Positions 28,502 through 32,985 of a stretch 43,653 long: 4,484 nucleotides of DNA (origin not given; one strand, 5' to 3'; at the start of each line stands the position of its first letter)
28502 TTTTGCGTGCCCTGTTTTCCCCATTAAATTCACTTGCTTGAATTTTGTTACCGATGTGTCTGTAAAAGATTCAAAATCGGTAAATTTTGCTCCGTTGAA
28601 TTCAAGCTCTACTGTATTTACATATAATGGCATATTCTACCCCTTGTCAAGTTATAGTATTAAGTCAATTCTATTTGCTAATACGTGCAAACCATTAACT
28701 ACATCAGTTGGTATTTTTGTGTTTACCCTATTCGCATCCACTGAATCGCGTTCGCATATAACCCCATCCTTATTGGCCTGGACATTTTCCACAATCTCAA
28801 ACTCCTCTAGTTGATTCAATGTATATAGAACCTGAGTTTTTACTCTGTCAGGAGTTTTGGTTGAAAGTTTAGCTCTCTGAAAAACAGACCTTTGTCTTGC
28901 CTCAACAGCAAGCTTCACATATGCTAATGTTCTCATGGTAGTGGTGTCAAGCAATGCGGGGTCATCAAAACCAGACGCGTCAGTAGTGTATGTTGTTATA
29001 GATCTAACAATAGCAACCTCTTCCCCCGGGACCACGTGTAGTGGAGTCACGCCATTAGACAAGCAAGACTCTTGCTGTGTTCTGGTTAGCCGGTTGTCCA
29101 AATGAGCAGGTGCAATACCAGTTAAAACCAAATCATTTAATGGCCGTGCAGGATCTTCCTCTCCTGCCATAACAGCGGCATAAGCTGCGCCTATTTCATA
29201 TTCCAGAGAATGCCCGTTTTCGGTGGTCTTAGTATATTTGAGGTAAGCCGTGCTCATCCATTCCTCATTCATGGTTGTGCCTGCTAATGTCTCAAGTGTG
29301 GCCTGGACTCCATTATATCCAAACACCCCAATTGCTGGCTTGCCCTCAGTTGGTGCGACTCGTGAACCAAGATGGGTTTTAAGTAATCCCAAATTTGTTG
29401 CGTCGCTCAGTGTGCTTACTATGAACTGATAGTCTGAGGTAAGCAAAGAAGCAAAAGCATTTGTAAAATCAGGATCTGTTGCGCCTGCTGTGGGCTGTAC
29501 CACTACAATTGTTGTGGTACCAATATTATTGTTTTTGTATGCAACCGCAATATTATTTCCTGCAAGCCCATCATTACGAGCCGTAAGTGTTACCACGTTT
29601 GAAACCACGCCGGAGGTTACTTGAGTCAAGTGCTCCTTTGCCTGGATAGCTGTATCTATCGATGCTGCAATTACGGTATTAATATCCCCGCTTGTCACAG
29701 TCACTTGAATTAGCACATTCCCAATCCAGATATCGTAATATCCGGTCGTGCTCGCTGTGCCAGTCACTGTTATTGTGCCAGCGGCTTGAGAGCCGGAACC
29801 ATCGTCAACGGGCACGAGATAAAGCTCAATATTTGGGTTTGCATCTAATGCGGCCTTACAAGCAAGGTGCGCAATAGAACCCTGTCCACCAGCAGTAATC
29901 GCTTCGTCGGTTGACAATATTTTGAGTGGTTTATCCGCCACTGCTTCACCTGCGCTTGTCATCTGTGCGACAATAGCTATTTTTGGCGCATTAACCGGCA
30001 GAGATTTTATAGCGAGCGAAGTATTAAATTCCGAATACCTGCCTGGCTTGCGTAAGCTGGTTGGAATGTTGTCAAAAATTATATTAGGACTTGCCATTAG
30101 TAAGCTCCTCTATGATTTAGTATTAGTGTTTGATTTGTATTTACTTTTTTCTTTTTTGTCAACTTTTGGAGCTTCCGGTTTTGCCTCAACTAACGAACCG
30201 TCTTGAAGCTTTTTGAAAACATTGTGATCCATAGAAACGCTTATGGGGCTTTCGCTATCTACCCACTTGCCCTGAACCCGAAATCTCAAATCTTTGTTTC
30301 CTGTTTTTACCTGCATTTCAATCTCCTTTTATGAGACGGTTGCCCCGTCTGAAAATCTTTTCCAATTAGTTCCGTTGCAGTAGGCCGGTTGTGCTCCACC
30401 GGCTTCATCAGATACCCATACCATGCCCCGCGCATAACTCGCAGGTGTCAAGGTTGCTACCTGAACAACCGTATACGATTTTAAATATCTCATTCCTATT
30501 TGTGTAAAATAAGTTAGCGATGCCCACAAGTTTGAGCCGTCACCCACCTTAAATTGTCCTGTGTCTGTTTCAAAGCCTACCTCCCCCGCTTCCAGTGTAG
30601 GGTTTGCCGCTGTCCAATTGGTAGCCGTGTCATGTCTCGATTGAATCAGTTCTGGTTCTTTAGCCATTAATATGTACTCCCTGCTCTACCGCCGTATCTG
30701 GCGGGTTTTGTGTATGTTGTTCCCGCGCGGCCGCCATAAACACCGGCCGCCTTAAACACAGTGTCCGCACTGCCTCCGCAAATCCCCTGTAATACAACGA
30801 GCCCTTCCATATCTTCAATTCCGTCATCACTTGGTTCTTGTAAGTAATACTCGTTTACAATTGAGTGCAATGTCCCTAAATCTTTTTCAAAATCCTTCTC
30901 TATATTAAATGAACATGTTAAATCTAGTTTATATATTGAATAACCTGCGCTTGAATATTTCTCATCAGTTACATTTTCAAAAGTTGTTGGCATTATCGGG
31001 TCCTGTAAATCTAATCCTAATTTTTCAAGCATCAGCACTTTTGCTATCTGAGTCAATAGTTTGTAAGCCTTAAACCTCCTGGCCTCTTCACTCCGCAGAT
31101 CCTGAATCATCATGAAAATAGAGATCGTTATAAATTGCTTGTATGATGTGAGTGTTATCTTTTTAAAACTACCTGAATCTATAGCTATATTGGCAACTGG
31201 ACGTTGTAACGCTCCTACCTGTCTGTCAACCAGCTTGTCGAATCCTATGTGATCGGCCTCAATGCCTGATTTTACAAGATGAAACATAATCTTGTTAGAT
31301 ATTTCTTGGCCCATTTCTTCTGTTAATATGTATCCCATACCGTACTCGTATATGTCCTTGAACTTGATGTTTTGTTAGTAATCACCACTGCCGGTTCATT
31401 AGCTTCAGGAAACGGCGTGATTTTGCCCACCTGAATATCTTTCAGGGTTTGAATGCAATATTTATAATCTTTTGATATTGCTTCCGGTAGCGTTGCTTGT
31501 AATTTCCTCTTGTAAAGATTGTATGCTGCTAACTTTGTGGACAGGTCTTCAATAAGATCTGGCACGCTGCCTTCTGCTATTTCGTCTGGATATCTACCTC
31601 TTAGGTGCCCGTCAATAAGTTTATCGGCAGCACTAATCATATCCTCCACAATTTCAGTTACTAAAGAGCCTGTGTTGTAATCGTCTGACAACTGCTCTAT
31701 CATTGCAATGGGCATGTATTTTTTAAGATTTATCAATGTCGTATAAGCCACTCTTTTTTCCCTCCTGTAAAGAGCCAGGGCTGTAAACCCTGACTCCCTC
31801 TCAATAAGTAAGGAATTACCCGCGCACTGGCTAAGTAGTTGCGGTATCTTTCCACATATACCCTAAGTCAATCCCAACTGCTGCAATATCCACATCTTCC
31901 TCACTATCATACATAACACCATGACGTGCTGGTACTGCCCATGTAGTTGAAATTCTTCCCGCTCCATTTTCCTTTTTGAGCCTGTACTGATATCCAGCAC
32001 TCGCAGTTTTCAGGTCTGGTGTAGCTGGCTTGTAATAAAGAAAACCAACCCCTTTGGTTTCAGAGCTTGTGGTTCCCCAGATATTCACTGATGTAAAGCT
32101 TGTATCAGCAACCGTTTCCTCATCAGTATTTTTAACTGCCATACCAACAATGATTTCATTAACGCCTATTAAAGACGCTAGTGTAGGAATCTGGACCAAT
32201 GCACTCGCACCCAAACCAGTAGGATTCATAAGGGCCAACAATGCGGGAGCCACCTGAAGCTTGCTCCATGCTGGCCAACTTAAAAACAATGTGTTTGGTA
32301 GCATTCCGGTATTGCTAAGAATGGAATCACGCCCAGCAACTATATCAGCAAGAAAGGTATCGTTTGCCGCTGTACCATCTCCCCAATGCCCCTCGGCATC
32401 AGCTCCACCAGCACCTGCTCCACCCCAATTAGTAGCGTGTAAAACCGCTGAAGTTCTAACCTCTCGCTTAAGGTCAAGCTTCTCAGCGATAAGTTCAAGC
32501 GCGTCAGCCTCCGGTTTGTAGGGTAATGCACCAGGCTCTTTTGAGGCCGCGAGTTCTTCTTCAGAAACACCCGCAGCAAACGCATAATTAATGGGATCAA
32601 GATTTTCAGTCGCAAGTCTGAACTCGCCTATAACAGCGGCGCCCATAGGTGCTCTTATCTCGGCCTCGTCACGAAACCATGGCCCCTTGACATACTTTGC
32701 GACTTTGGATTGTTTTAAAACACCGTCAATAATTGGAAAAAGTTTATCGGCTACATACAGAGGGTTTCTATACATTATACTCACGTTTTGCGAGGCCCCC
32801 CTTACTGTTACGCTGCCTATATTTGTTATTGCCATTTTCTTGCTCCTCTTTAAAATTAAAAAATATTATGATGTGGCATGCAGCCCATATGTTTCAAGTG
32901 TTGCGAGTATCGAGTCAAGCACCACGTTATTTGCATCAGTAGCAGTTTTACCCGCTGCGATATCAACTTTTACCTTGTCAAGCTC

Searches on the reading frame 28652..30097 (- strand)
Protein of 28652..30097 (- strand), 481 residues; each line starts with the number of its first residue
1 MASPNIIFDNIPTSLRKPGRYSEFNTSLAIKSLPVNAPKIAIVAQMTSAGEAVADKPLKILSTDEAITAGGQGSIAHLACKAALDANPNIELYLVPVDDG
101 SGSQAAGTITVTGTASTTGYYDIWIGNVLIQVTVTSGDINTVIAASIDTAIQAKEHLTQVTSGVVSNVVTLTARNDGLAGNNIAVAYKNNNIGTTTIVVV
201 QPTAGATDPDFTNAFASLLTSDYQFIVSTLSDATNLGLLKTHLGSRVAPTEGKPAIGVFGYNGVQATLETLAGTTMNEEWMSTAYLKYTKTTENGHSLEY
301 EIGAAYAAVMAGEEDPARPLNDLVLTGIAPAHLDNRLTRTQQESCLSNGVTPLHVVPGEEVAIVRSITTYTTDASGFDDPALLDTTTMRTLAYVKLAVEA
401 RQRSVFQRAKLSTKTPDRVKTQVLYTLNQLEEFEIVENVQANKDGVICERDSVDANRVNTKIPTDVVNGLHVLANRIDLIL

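Call 44: search_protein_families(library=phrogs, proteins=[window:28652-30097:-], max_evalue=0.00001)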
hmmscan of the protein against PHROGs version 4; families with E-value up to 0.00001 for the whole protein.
window:28652-30097:- (481 aa): 5 families
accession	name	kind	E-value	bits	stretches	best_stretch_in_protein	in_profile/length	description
phrog_165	-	tail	5.1e-131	438.5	1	5-481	2-493/493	tail sheath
phrog_5292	-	tail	6.4e-21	75.8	1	6-127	2-123/129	tail sheath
phrog_11048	-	tail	2.2e-19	70.7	1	337-480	3-156/157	tail sheath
phrog_279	-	tail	5.9e-13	49.4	1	17-467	14-470/489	tail sheath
phrog_9609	-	unknown function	4.4e-06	27.9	0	436-474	1-39/53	-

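Call 58: search_dna_similar(query=window:28652-30097:-, collection=phages, mode=protein, max_rows=12)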
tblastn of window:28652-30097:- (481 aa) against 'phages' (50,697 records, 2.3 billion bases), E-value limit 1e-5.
Records with a match: 107; places in all: 109; records where one place covers at least 80% of the query: 99.
Best place of each record, by identity: <60% 107.
By first word of the organism name: Vibrio 18; Ralstonia 14; Escherichia 10; Yersinia 8; Shigella 7; Salmonella 7; Enterobacteria 6; Burkholderia 5; Bacteriophage 3; Bordetella 3; and 21 more.
By host as written in the record: - 13; Ralstonia solanacearum 9; Vibrio sp. 9; Escherichia coli 6; Salmonella enterica subsp. enterica serovar Typhimurium 4; Yersinia pestis EV76-CN 4; Vibrio lentus 4; Bordetella bronchiseptica 3; and 46 more.
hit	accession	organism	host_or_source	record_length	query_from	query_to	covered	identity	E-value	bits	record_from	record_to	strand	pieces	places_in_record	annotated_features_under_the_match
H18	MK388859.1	Klebsiella phage ST405-OXA48phi1.1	Klebsiella pneumoniae ST405-OXA48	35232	1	481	100%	48.0%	1e-104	348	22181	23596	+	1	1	tail sheath protein | hypothetical protein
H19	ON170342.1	Ralstonia phage YO374_1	Ralstonia solanacearum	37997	1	481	100%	42.2%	2e-95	322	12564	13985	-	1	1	record has no annotation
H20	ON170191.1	Ralstonia phage YO108_2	Ralstonia solanacearum T328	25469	1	481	100%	41.8%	5e-89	303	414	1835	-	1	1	record has no annotation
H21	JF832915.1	Haemophilus phage SuMu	Haemophilus parasuis 34086b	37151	8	481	99%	37.9%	3e-77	269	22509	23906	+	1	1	tail sheath protein gpL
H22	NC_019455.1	Haemophilus phage SuMu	Haemophilus parasuis 34086b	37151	8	481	99%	37.9%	3e-77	269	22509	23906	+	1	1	tail sheath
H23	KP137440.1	Mannheimia phage vB_MhM_3927AP2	Mannheimia haemolytica 3927A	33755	6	481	99%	37.7%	2e-70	249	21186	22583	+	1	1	tail sheath protein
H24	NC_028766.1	Mannheimia phage vB_MhM_3927AP2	Mannheimia haemolytica 3927A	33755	6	481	99%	37.7%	2e-70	249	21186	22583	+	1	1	tail sheath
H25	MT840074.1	Bacteriophage sp.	human fecal samples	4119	5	481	75%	44.7%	2e-52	255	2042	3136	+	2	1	record has no annotation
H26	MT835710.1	Bacteriophage sp.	human fecal samples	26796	5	481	74%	44.7%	2e-50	248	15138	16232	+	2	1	record has no annotation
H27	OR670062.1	Escherichia phage SKA5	Escherichia coli APEC strain QZJM25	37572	6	474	98%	33.0%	9e-42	165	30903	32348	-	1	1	tail sheath | protein Mup38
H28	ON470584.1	Escherichia phage vB_EcoM-689R6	Escherichia coli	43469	4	474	98%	32.7%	2e-41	164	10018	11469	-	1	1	tail sheath protein | hypothetical protein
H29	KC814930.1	Shigella phage SfIV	Shigella flexneri serotype 4av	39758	6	474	98%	32.8%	1e-41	164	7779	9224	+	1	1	tail sheath protein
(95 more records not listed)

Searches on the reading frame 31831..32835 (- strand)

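Call 44: search_protein_families(library=phrogs, proteins=[window:31831-32835:-], max_evalue=0.00001)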
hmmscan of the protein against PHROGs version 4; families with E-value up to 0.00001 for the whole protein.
window:31831-32835:- (334 aa): 1 family
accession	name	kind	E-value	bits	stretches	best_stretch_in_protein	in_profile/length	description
phrog_1005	-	head and packaging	1.6e-45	156.7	1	17-331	18-313/315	major head protein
